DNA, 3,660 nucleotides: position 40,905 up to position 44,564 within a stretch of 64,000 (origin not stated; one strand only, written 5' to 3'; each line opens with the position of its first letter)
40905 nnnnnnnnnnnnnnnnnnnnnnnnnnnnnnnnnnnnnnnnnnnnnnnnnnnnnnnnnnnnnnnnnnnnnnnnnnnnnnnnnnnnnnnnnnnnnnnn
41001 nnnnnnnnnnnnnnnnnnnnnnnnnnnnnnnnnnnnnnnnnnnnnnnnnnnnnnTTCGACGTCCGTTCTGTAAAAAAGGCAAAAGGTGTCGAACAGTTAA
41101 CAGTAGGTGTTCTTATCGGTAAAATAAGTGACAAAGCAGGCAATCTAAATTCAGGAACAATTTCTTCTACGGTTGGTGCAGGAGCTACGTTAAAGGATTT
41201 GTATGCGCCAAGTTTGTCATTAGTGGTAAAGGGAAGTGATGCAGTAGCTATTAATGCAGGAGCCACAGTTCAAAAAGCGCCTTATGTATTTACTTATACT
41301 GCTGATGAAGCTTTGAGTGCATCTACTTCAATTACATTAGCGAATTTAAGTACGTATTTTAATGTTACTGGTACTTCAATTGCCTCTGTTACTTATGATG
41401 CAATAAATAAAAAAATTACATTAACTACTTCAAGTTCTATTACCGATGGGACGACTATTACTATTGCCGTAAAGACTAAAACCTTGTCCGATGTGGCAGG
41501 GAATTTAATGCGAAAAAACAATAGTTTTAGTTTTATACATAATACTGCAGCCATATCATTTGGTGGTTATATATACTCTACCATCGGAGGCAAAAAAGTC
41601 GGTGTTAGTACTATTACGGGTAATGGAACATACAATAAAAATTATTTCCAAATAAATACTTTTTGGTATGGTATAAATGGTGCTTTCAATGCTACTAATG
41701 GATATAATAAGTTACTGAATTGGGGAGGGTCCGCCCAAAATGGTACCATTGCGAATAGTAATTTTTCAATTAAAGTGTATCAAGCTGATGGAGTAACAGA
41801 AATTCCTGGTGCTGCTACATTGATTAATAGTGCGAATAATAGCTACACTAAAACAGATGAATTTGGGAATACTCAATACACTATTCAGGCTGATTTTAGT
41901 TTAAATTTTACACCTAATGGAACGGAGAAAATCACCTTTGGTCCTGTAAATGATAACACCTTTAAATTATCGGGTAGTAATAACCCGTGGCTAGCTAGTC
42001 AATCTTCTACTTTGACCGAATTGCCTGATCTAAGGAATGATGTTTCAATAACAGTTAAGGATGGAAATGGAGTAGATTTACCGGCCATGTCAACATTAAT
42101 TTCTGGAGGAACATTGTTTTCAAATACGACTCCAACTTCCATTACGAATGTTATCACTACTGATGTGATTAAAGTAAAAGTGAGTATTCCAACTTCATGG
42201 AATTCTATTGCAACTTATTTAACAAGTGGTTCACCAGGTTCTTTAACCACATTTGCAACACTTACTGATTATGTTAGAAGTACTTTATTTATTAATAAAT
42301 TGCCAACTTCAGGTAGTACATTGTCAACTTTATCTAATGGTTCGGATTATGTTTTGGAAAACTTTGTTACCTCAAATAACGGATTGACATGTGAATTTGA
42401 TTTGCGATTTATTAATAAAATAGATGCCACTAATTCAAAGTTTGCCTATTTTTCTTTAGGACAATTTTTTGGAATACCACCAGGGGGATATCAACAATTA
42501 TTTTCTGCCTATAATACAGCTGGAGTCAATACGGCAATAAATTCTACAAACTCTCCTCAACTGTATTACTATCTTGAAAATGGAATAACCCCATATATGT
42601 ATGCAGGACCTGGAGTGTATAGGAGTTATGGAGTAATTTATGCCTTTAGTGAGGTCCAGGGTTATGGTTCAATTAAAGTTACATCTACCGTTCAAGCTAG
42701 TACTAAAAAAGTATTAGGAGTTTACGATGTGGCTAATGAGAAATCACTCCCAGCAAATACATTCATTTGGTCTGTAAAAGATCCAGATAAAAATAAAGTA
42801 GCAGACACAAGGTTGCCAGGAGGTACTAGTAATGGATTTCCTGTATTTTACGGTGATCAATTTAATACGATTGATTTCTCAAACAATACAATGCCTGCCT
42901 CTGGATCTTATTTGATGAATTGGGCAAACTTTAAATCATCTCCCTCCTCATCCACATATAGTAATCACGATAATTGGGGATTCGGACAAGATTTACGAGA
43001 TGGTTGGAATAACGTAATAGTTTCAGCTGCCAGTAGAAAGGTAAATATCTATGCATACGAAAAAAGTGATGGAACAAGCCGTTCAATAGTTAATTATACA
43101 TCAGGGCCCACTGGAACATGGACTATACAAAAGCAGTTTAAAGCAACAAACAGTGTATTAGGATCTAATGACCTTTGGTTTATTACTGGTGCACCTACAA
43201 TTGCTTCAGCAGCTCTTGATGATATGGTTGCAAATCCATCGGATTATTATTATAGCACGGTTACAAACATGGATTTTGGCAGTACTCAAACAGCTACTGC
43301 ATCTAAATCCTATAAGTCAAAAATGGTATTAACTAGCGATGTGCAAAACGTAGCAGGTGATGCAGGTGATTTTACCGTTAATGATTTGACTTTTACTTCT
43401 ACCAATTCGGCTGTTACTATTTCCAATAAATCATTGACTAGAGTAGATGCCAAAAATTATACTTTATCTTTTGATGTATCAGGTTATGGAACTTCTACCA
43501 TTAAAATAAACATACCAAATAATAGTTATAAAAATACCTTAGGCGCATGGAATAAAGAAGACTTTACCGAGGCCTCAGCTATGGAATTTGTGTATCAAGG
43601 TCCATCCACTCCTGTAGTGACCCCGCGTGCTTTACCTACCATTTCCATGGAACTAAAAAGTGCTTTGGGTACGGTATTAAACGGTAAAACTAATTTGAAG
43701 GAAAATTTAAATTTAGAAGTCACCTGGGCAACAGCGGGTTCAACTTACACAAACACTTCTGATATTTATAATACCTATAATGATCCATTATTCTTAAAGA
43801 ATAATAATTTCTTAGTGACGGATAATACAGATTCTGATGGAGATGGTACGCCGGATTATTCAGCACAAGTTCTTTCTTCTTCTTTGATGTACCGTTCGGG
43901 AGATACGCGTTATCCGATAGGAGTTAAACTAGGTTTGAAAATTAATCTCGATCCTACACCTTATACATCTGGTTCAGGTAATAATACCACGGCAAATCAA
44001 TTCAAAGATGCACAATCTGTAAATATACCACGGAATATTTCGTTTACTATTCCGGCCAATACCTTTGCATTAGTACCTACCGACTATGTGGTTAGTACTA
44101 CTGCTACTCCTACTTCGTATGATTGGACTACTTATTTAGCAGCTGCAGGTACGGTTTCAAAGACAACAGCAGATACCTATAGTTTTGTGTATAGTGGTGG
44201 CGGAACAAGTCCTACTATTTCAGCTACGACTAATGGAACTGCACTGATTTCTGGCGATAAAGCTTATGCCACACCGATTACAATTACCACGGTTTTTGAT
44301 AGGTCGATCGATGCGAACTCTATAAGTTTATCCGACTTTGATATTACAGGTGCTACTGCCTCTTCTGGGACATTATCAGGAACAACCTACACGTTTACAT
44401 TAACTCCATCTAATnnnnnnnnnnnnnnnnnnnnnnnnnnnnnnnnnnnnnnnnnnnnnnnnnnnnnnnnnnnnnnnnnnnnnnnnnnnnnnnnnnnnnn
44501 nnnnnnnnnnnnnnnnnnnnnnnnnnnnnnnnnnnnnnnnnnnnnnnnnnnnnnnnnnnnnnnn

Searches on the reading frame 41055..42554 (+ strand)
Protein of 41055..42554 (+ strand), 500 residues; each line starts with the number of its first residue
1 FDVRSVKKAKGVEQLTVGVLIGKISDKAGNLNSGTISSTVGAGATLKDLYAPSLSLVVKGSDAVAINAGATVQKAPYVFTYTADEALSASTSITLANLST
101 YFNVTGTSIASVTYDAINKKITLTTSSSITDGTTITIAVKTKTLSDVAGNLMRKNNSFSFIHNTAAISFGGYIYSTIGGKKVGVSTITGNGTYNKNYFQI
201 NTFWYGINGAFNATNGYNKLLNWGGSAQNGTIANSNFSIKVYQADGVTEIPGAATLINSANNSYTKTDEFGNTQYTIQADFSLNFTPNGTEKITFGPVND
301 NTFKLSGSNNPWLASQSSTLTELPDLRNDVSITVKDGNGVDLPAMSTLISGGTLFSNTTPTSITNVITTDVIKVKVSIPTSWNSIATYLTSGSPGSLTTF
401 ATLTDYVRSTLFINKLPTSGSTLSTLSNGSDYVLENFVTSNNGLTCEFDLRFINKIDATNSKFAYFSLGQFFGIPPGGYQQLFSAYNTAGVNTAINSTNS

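Call 84: predict_structure(alignment_id=A3)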
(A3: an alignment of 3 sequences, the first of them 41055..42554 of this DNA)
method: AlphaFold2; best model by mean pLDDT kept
length: 500 residues; sequences in the alignment: 3
mean_pLDDT: 40.4   pTM: 0.32
mean pLDDT of the five models: 40.4, 38.8, 38.0, 35.6, 34.9
residues with pLDDT >= 90: 0; 70-90: 44; 50-70: 66; < 50: 390
segments of 3 or more residues with pLDDT < 50: 1-78, 82-107, 129-328, 343-367, 386-398, 419-422, 456-465, 469-500
pLDDT, mean of each block of 10 residues (from residue 1): 27 29 32 33 25 28 25 42 44 45 48 55 54 39 30 35 38 34 27 29 24 25 22 32 38 27 36 40 41 38 29 27 40 68 43 31 44 71 49 42 72 57 62 83 80 56 47 31 23 24
secondary structure, 60 per line:
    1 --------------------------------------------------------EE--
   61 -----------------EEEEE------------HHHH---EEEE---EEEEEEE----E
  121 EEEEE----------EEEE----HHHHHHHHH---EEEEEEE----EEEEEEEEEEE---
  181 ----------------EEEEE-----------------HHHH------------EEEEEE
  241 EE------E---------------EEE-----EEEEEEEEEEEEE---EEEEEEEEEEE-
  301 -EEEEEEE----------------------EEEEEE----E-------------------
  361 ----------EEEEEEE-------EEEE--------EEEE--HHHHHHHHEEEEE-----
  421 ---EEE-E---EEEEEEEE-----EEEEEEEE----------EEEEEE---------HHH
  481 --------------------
elements in order: E78-82 H95-98 E102-105 E109-115 E120-125 E136-139 H144-152 E156-162 E167-177 E197-201 H219-222 E235-242 E265-267 E273-285 E289-299 E302-308 E331-336 E371-377 E385-388 E397-400 H403-410 E411-415 E424-426 E432-439 E445-452 E463-468

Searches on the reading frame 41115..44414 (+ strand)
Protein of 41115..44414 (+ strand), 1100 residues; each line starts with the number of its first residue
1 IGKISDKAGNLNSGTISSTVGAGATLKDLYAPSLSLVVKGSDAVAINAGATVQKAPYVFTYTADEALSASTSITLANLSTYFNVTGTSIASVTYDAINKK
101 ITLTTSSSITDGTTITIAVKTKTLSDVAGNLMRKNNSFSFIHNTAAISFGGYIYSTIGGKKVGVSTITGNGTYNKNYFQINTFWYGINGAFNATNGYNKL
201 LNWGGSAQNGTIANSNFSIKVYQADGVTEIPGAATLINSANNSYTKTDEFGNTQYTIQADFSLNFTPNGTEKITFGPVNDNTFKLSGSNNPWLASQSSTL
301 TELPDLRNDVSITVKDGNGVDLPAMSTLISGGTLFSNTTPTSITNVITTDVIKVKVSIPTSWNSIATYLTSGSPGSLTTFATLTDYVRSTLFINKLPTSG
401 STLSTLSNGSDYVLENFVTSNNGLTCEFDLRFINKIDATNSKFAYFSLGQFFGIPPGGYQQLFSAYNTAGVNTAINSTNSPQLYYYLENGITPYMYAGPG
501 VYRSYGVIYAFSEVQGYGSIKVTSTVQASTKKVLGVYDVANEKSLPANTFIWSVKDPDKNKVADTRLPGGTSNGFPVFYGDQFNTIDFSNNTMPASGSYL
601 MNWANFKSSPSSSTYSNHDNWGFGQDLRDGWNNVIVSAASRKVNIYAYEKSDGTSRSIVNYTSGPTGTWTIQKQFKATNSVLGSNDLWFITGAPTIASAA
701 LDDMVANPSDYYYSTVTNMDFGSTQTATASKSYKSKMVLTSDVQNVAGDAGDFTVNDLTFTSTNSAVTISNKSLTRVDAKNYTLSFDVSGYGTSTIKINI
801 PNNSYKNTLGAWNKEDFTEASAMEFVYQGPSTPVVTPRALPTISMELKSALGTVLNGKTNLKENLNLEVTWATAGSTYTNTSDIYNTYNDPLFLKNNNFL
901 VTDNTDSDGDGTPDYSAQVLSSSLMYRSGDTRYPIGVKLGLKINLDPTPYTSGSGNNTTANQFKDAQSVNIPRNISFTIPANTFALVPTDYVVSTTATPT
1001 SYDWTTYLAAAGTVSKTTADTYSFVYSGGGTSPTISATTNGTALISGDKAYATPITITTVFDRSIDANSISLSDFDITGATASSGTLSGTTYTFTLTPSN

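Call 74: search_protein_representatives(protein=window:41115-44414:+)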
Query: 1100 residues. Proteins with E-value up to 0.001 (for the whole library): 2; up to 1e-10: 2; up to 1e-30: 2. The best 2 are listed.
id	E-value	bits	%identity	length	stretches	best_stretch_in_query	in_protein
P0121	0.0e+00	1334.7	63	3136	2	2-1099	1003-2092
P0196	6.4e-37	143.7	66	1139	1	2-140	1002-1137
